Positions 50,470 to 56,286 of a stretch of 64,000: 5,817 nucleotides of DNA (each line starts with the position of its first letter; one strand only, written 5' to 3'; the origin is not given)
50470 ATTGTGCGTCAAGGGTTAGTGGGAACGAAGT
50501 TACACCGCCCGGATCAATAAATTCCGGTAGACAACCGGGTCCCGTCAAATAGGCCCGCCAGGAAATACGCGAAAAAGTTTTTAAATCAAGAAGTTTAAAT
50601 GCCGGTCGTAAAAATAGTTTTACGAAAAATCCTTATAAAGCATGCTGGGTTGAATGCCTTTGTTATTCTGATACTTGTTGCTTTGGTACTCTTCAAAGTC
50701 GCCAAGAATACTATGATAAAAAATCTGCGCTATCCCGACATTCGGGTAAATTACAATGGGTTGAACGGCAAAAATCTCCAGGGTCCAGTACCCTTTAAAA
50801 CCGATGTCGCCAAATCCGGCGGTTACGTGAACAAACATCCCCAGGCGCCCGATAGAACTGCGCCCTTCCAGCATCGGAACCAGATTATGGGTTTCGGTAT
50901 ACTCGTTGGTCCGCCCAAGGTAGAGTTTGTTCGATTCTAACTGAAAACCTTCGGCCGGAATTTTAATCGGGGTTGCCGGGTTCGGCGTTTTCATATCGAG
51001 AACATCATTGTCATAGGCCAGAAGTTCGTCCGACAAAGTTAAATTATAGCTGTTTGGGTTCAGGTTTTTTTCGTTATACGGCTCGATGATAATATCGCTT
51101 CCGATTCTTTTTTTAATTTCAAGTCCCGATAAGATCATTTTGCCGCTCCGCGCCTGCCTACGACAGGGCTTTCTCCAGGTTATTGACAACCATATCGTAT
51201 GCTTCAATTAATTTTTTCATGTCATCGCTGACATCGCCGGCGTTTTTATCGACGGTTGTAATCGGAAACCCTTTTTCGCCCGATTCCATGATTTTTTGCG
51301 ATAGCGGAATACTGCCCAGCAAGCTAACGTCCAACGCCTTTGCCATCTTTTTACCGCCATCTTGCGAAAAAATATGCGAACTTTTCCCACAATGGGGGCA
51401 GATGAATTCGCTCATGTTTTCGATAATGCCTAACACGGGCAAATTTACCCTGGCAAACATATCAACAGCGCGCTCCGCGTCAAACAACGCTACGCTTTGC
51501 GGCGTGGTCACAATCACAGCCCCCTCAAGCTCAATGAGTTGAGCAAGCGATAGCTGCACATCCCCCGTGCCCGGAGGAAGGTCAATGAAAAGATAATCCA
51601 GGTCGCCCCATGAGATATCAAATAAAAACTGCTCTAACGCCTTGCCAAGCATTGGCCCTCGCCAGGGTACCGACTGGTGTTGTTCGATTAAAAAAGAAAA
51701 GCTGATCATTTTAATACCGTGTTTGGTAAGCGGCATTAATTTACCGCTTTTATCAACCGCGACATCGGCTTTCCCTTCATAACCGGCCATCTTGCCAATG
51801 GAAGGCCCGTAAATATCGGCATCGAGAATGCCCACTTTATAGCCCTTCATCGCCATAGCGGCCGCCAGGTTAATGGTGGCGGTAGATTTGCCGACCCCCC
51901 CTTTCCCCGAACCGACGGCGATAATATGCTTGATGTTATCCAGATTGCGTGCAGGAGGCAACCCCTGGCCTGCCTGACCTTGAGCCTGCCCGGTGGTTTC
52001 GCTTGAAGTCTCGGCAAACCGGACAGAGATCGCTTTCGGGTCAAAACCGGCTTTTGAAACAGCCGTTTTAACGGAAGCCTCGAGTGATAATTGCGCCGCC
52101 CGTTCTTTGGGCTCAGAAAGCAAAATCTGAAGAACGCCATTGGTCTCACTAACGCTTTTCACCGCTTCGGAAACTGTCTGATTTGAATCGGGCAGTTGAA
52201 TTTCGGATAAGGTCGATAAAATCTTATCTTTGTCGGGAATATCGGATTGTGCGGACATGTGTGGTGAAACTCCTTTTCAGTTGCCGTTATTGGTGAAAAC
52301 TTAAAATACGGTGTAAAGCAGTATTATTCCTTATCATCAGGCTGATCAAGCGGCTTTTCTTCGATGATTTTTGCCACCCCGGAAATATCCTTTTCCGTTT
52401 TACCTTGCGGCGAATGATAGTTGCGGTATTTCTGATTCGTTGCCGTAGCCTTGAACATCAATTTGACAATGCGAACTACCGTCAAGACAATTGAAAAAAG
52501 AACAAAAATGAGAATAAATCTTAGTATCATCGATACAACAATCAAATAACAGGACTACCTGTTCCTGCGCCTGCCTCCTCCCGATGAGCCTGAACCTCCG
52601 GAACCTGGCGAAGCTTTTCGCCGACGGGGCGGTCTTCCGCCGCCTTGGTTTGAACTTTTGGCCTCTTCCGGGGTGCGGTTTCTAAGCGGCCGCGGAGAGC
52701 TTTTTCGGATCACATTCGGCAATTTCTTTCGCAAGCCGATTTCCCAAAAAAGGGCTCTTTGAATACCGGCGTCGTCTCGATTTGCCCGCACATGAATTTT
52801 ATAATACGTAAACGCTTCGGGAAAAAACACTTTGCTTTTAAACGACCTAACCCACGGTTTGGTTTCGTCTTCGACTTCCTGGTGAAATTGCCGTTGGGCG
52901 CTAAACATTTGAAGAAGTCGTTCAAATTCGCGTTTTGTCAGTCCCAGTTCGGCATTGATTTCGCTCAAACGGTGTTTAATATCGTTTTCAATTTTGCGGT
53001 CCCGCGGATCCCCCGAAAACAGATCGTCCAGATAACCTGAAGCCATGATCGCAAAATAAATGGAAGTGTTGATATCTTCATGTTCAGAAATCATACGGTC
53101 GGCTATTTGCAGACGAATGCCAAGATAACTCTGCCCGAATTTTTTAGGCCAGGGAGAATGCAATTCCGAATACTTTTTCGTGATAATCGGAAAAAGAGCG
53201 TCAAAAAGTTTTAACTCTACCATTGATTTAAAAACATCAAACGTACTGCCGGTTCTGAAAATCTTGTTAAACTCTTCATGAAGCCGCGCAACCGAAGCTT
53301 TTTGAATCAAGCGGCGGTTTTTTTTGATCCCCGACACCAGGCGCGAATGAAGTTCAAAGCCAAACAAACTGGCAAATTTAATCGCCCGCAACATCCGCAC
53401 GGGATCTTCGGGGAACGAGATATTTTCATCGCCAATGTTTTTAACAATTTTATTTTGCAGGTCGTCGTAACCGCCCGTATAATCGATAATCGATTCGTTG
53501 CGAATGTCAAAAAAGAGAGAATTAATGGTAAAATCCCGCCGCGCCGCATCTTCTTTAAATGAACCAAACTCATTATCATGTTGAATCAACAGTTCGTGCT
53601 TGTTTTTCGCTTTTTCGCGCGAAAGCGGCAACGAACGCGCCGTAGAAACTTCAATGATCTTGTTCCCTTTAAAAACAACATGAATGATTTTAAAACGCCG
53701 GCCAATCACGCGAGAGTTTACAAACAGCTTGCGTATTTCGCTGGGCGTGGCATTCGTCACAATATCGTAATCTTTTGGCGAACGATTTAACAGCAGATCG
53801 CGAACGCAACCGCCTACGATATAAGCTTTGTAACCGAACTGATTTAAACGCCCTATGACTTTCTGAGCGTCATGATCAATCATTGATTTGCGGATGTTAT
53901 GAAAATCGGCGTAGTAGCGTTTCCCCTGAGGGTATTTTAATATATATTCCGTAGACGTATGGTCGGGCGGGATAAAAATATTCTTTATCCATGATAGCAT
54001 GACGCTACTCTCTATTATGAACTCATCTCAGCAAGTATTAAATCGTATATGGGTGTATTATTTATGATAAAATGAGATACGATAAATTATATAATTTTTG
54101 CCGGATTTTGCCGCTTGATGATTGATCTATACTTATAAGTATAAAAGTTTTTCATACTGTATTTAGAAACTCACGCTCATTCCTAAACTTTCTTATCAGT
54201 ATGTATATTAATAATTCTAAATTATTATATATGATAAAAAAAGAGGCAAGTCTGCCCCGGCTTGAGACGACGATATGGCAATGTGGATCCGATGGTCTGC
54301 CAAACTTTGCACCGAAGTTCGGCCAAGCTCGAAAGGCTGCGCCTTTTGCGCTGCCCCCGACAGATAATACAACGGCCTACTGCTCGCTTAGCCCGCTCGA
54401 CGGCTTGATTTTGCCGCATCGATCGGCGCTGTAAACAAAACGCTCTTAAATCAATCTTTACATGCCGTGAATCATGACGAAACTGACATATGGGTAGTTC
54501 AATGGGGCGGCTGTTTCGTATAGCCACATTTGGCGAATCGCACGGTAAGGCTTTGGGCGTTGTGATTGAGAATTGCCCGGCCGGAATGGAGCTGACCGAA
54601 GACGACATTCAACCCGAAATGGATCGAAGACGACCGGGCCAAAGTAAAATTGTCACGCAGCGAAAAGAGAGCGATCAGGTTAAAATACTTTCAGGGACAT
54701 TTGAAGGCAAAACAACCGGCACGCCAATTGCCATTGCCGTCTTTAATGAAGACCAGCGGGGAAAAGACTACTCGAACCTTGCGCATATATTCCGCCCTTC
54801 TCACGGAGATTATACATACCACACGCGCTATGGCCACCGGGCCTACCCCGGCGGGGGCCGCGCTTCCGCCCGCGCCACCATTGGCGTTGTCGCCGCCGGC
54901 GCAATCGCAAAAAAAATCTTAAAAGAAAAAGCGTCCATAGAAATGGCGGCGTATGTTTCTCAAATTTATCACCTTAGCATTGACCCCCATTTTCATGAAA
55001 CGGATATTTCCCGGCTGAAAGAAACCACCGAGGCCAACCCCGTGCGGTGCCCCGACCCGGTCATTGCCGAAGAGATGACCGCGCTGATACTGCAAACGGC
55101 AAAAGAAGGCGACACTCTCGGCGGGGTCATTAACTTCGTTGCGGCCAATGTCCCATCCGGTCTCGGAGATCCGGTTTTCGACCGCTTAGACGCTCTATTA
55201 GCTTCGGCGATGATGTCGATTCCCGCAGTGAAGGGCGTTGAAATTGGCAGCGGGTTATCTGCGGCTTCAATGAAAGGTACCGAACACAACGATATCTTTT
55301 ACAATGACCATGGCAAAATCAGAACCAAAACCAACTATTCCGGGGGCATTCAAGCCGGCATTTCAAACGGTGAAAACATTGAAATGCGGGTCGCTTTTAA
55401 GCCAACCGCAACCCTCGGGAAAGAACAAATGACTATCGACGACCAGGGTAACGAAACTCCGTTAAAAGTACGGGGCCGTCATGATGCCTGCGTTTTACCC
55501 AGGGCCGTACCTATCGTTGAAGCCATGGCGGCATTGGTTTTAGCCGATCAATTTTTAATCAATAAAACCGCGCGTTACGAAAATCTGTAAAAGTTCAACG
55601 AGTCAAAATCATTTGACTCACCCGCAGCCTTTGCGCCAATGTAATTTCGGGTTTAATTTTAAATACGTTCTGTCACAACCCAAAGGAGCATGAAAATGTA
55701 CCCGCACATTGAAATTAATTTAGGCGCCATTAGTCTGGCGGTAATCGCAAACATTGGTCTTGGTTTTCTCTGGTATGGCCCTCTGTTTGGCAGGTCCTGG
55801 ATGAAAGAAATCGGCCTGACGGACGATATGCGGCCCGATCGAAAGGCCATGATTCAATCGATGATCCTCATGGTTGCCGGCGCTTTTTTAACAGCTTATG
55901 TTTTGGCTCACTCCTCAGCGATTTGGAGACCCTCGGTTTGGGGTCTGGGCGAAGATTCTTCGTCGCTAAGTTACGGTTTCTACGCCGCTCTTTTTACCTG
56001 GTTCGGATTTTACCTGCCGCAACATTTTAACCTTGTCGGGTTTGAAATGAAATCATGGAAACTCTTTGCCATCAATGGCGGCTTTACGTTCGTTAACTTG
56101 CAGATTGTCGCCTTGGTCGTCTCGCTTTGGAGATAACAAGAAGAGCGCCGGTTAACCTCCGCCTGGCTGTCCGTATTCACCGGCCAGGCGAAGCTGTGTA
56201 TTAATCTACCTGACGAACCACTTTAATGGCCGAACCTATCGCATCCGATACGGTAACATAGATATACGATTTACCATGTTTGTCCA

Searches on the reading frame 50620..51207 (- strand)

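Call 7: search_protein_families(library=pfam, proteins=[window:50620-51207:-], max_evalue=0.001)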
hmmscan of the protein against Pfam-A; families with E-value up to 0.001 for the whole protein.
window:50620-51207:- (195 aa): 1 family
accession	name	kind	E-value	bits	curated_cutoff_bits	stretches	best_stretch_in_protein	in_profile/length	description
PF22769.1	DCD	-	6e-39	134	27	1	25-165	1-151/153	dCTP deaminase-like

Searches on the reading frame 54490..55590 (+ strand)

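Call 7: search_protein_families(library=pfam, proteins=[window:54490-55590:+], max_evalue=0.001)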
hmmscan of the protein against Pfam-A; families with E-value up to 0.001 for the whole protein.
window:54490-55590:+ (366 aa): 1 family
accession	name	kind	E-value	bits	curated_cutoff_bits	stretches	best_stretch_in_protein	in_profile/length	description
PF01264.26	Chorismate_synt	-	2.6e-137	457.4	27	1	9-356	1-327/327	Chorismate synthase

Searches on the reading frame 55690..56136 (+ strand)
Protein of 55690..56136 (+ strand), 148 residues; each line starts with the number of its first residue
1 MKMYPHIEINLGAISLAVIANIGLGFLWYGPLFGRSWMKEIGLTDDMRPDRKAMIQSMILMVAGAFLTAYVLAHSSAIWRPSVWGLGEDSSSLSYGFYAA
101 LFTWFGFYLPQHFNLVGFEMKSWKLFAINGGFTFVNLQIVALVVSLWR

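Call 7: search_protein_families(library=pfam, proteins=[window:55690-56136:+], max_evalue=0.001)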
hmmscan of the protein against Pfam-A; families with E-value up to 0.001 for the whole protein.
window:55690-56136:+ (148 aa): 1 family
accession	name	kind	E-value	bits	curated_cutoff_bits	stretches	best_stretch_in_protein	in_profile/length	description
PF08570.15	DUF1761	-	7.9e-27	94.4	31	1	13-144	2-122/123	Protein of unknown function (DUF1761)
